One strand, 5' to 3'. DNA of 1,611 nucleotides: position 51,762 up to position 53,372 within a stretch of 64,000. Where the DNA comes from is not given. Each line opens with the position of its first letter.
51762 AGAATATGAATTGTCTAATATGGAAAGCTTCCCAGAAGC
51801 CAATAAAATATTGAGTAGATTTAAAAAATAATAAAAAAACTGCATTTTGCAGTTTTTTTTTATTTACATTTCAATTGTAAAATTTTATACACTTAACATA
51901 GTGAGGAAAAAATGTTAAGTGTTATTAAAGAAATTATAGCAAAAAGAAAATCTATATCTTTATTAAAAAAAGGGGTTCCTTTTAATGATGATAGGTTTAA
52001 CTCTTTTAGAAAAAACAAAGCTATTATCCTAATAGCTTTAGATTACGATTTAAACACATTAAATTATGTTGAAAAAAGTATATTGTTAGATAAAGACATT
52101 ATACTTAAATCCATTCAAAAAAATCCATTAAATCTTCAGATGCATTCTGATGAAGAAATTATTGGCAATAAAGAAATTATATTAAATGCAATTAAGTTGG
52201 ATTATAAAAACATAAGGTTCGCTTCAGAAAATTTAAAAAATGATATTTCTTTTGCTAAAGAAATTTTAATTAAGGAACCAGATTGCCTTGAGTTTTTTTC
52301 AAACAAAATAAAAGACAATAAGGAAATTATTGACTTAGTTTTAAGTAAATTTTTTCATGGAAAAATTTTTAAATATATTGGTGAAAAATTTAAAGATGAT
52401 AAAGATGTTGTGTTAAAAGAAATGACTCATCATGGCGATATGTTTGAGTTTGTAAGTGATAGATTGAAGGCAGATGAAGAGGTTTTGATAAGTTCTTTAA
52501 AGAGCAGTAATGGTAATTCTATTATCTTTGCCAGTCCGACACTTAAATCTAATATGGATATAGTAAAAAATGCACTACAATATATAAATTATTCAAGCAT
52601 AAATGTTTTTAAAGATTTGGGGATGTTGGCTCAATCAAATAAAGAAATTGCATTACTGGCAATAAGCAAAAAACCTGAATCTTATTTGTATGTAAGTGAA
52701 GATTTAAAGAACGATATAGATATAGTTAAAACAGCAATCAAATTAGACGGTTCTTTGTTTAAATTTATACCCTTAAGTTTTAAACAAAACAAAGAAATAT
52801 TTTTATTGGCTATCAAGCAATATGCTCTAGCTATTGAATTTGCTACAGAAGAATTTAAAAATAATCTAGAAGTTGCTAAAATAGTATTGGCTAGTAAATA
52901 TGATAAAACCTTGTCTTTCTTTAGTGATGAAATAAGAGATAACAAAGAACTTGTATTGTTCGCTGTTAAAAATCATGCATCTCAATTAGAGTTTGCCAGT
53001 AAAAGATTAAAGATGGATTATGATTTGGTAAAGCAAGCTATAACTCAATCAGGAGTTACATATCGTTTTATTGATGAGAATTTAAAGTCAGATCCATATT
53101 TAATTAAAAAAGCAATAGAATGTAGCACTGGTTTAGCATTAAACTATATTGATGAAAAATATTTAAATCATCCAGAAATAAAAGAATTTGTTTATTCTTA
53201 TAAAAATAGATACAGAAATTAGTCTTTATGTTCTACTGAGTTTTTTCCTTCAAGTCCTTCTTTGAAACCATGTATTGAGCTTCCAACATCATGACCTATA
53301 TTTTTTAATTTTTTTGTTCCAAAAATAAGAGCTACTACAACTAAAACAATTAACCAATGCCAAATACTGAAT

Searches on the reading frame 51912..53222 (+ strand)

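Call 6: search_protein_families(library=pfam, proteins=[window:51912-53222:+], max_evalue=0.001)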
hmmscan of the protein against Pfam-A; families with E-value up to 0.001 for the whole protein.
window:51912-53222:+ (436 aa): 1 family
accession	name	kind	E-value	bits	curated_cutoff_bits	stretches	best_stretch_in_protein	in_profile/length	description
PF13475.11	DUF4116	-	4e-71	234.8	24.9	7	243-291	1-49/49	Domain of unknown function (DUF4116)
